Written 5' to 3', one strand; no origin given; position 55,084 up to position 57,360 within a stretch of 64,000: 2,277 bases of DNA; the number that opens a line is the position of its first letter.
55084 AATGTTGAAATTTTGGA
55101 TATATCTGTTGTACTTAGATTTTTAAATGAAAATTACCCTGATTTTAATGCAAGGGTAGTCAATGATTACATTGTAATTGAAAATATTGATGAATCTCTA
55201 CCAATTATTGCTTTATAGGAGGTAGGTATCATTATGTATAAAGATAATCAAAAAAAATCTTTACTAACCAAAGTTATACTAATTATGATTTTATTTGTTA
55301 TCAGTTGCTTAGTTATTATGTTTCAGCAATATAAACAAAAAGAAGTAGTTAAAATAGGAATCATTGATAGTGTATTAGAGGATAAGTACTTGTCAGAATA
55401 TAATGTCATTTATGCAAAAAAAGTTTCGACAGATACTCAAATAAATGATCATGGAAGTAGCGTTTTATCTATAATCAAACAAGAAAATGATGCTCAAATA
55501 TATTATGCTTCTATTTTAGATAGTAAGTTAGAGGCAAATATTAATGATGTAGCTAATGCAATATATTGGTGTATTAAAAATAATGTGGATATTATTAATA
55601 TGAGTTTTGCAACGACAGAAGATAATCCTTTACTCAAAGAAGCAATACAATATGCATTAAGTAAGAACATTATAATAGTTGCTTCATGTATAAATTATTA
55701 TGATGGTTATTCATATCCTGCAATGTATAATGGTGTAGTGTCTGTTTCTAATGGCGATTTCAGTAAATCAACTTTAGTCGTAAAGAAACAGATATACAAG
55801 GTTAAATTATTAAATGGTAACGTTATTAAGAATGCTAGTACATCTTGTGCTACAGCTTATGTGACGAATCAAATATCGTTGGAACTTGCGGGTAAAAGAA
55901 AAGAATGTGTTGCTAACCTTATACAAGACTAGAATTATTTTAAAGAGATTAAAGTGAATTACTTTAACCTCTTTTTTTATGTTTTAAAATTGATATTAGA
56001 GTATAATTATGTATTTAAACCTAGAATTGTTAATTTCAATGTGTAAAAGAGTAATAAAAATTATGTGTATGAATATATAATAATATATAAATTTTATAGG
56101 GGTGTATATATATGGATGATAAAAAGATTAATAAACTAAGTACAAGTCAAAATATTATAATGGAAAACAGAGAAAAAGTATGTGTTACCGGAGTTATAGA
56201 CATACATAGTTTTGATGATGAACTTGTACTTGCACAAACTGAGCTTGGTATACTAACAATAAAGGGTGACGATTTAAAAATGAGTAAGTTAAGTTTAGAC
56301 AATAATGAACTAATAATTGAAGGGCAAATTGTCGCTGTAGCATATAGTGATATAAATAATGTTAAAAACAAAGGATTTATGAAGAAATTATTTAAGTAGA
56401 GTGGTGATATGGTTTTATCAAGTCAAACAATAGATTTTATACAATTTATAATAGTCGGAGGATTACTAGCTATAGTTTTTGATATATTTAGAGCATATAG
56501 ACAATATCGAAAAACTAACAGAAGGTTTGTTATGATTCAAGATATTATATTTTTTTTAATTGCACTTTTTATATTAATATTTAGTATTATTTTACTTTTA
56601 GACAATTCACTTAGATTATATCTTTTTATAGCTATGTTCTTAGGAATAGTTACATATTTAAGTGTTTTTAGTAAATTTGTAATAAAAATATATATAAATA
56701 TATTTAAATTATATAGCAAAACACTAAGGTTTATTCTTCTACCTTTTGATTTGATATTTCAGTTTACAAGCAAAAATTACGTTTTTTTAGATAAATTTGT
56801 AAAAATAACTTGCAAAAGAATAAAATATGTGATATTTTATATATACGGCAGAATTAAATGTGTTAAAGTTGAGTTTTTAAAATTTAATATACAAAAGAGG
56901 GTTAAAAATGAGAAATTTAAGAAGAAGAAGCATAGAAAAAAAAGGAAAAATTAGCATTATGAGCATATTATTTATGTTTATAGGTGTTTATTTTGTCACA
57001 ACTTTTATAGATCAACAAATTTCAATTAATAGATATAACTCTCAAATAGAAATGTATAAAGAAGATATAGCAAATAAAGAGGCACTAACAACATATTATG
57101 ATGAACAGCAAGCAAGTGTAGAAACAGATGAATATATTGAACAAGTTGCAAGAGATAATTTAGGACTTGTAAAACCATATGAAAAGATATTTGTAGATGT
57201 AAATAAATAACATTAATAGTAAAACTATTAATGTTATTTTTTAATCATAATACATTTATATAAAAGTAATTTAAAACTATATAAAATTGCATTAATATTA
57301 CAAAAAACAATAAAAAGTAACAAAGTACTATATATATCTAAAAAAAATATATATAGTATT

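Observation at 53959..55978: Self-contained three-gene operon: His-rich membrane toxin-like protein, small acidic protein and a miniature membrane-anchored subtilase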

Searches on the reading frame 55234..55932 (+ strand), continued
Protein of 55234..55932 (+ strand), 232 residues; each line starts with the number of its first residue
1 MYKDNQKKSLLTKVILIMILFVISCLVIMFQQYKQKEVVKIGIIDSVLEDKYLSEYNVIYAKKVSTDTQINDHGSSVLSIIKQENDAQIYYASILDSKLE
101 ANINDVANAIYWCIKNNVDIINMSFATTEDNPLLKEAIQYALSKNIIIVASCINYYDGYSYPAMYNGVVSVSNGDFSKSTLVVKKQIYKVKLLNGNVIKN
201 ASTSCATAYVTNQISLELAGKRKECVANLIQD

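Call 109: get_annotated_region(hit=H11, flank=2500)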
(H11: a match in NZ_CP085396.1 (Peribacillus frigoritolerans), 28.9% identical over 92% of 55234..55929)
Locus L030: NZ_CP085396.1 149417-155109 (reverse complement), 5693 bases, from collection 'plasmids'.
description: Peribacillus frigoritolerans strain CK6 plasmid unnamed, complete sequence
organism: Peribacillus frigoritolerans (NCBI taxid 450367)
taxonomy: Bacteria; Bacillota; Bacilli; Bacillales; Bacillaceae; Peribacillus; Peribacillus frigoritolerans
host: -; source: single cell,soil; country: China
typing (MOB-suite, as given by PLSDB): non-mobilizable
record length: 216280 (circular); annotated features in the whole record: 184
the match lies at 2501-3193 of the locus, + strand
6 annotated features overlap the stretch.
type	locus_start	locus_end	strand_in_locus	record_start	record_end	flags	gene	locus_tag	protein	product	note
CDS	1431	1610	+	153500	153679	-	-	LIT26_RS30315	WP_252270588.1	hypothetical protein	-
CDS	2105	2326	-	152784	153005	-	-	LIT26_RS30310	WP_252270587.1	hypothetical protein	-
CDS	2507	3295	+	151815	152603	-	-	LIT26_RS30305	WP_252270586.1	S8 family serine peptidase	GO:0006508 - proteolysis [Evidence IEA]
CDS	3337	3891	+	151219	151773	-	-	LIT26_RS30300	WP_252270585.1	hypothetical protein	-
CDS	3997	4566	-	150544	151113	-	-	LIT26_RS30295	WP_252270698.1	tyrosine-type recombinase/integrase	GO:0015074 - DNA integration [Evidence IEA]; GO:0006310 - DNA recombination [Evidence IEA]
CDS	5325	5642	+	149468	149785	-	-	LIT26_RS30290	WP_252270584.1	hypothetical protein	-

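Call 110: get_annotated_region(hit=H18, flank=2500)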
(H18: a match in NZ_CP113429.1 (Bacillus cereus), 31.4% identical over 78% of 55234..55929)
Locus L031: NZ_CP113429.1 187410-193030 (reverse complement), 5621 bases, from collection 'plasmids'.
description: Bacillus cereus strain NW6 plasmid unnamed1, complete sequence
organism: Bacillus cereus (NCBI taxid 1396)
taxonomy: Bacteria; Bacillota; Bacilli; Bacillales; Bacillaceae; Bacillus; Bacillus cereus
host: -; source: cell culture,petroleum sludge; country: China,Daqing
typing (MOB-suite, as given by PLSDB): non-mobilizable; replicon rep_cluster_125,rep_cluster_164
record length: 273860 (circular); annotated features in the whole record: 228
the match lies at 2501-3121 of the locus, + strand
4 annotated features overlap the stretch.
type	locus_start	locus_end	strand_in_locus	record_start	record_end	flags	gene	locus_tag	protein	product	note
CDS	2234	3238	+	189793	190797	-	-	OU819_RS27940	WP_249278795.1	S8 family peptidase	-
CDS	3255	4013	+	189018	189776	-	-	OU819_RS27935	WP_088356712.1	SAR2788 family putative toxin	-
CDS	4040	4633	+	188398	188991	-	-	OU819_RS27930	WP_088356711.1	hypothetical protein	-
CDS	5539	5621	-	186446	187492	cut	-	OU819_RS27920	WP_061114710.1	DUF4030 domain-containing protein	-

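Call 111: get_annotated_region(hit=H19, flank=2500)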
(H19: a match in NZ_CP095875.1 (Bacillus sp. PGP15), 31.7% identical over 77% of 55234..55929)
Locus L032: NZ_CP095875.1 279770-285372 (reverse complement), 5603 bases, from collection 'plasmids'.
description: Bacillus sp. PGP15 plasmid p1, complete sequence
organism: Bacillus sp. PGP15 (NCBI taxid 2933563)
taxonomy: Bacteria; Bacillota; Bacilli; Bacillales; Bacillaceae; Bacillus; Bacillus sp. PGP15
host: -; source: -; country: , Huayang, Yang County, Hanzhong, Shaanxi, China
typing (MOB-suite, as given by PLSDB): non-mobilizable; replicon rep_cluster_125; mating-pair formation MPF_T
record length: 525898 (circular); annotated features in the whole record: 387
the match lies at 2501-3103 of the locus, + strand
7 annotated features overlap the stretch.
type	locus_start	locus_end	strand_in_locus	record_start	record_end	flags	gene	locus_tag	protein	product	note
CDS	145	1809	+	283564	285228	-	-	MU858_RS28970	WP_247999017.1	ABC transporter ATP-binding protein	-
CDS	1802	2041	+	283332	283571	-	-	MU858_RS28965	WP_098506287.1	phosphopantetheine-binding protein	-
CDS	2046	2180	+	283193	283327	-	-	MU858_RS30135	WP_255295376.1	hypothetical protein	-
CDS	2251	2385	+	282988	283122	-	-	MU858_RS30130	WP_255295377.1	hypothetical protein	-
CDS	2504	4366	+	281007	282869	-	-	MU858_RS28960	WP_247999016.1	S8 family serine peptidase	GO:0006508 - proteolysis [Evidence IEA]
CDS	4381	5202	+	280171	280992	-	-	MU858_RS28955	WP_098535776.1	DUF692 domain-containing protein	-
CDS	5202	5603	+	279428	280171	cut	-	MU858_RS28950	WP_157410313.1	hypothetical protein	-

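Call 112: get_annotated_region(hit=H25, flank=2500)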
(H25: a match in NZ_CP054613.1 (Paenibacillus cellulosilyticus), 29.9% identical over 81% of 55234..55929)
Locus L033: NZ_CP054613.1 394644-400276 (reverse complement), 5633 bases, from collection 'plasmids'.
description: Paenibacillus cellulosilyticus strain KACC 14175 plasmid unnamed4, complete sequence
organism: Paenibacillus cellulosilyticus (NCBI taxid 375489)
taxonomy: Bacteria; Bacillota; Bacilli; Bacillales; Paenibacillaceae; Paenibacillus; Paenibacillus cellulosilyticus
host: -; source: cell culture,soil; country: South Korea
typing (MOB-suite, as given by PLSDB): non-mobilizable
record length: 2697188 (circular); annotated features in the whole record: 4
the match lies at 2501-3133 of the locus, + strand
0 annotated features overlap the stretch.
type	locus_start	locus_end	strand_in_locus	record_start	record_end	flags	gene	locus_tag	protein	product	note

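Call 122: search_dna_similar(query=L027:4320-4607:+, collection=plasmids, mode=protein, max_evalue=0.001, max_rows=30)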
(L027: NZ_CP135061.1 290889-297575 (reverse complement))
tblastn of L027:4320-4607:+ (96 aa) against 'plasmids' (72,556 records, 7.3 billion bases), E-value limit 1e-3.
Records with a match: 8; places in all: 8; records where one place covers at least 80% of the query: 8.
Best place of each record, by identity: >=99% 3; <60% 5.
By first word of the organism name: Bacillus 3; Paraclostridium 2; Exiguobacterium 1; Macrococcus 1; Carnobacterium 1.
By predicted mobility (MOB-suite, as given by PLSDB): non-mobilizable 4; mobilizable 4.
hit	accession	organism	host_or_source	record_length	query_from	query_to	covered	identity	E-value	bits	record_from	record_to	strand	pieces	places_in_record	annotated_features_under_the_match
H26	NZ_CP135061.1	Bacillus cereus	Plant,cell culture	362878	1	96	100%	100.0%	1e-60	205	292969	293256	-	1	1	SAR2788 family putative toxin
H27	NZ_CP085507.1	Bacillus cereus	soil sample,soil from tomato plant roots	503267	1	96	100%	100.0%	1e-60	205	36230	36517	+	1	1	SAR2788 family putative toxin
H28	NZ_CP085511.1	Bacillus cereus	soil sample,soil from tomato plant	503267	1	96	100%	100.0%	1e-60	205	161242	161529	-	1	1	SAR2788 family putative toxin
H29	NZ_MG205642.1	Paraclostridium sordellii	-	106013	2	96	99%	45.1%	7e-16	78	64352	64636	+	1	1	hypothetical protein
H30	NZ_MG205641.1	Paraclostridium sordellii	-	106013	2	96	99%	45.1%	7e-16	78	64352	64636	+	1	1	hypothetical protein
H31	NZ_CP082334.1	Exiguobacterium acetylicum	water,Urban freshwater pond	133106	3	96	98%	40.6%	3e-8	56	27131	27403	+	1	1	hypothetical protein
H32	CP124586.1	Macrococcus sp. NRL/St 13/116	Swab from nose slime of 72 years old ...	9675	4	96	97%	39.4%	4e-7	53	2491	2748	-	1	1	hypothetical protein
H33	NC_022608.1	Carnobacterium inhibens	Siberian permafrost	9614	9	96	92%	33.3%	5e-5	47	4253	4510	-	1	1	hypothetical protein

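Call 123: get_annotated_region(hit=H29, flank=3500)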
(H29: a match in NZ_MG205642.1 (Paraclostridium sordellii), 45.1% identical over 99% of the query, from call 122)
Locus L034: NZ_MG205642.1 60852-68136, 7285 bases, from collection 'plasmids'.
description: Paraclostridium sordellii strain 7543-A plasmid pCS1-6, complete sequence
organism: Paraclostridium sordellii (NCBI taxid 1505)
taxonomy: Bacteria; Bacillota; Clostridia; Peptostreptococcales; Peptostreptococcaceae; Paraclostridium; Paraclostridium sordellii
host: -; source: -; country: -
typing (MOB-suite, as given by PLSDB): mobilizable; replicon rep_cluster_466; relaxase MOBP
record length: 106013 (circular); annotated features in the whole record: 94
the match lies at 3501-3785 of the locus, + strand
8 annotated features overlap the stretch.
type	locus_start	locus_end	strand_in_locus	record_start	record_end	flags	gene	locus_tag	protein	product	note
CDS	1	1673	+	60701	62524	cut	-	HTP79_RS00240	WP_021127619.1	LPD25 domain-containing protein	-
CDS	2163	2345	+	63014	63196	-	-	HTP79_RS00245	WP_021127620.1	hypothetical protein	-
CDS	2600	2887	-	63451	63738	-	-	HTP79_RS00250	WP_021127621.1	hypothetical protein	-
CDS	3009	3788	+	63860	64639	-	-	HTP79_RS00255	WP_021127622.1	hypothetical protein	-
CDS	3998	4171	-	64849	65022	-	-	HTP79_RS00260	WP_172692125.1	hypothetical protein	-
CDS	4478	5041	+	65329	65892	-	-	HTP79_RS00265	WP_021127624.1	recombinase family protein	GO:0006310 - DNA recombination [Evidence IEA]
CDS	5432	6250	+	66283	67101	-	-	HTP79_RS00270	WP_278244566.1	TraB/GumN family protein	-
CDS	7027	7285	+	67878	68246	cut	-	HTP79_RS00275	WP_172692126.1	hypothetical protein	-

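Call 124: get_annotated_region(hit=H31, flank=3000)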
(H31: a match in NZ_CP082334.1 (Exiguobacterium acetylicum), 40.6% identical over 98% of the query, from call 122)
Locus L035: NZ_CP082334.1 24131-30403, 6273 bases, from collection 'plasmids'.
description: Exiguobacterium acetylicum strain EYLC1 plasmid pEYLC1.1, complete sequence
organism: Exiguobacterium acetylicum (NCBI taxid 41170)
taxonomy: Bacteria; Bacillota; Bacilli; Bacillales; ; Exiguobacterium; Exiguobacterium acetylicum
host: -; source: water,Urban freshwater pond; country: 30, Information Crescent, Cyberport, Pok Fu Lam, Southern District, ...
typing (MOB-suite, as given by PLSDB): mobilizable; relaxase MOBP
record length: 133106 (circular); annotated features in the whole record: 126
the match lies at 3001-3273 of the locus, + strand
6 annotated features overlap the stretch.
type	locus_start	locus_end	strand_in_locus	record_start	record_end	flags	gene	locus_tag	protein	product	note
CDS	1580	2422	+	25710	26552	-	-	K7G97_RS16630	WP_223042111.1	S8 family serine peptidase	GO:0006508 - proteolysis [Evidence IEA]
CDS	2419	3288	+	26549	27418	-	-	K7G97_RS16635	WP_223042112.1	hypothetical protein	-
CDS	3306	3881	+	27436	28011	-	-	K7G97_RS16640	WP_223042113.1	hypothetical protein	-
CDS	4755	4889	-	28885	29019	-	-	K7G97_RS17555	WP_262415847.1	hypothetical protein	-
CDS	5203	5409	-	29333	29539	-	-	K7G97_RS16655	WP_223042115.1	KTSC domain-containing protein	-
CDS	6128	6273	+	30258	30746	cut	-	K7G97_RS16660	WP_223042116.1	helix-turn-helix transcriptional regulator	-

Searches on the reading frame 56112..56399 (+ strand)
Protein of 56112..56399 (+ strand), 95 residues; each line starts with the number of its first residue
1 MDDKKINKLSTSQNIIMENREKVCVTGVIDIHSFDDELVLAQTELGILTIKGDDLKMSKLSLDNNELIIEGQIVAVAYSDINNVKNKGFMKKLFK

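Call 119: search_protein_families(library=pfam, proteins=[window:56112-56399:+], max_evalue=0.001)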
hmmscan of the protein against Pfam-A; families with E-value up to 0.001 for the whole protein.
window:56112-56399:+ (95 aa): 1 family
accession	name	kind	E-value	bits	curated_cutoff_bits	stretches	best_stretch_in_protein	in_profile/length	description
PF07873.16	YabP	-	3.5e-19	68.8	27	1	14-78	2-64/64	YabP family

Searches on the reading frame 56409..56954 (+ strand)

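Call 119: search_protein_families(library=pfam, proteins=[window:56409-56954:+], max_evalue=0.001)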
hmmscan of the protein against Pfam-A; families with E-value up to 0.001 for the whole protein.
window:56409-56954:+ (181 aa): 1 family
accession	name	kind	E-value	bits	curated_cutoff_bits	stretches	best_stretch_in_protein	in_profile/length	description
PF09578.15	Spore_YabQ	-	1.6e-12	47.9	27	1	10-88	1-79/79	Spore cortex protein YabQ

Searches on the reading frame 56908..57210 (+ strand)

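Call 119: search_protein_families(library=pfam, proteins=[window:56908-57210:+], max_evalue=0.001)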
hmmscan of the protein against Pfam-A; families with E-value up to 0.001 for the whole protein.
window:56908-57210:+ (100 aa): 1 family
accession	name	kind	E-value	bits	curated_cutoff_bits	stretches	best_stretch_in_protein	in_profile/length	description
PF04977.20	DivIC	-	1.3e-09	38.2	28.9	1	22-100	1-80/80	Septum formation initiator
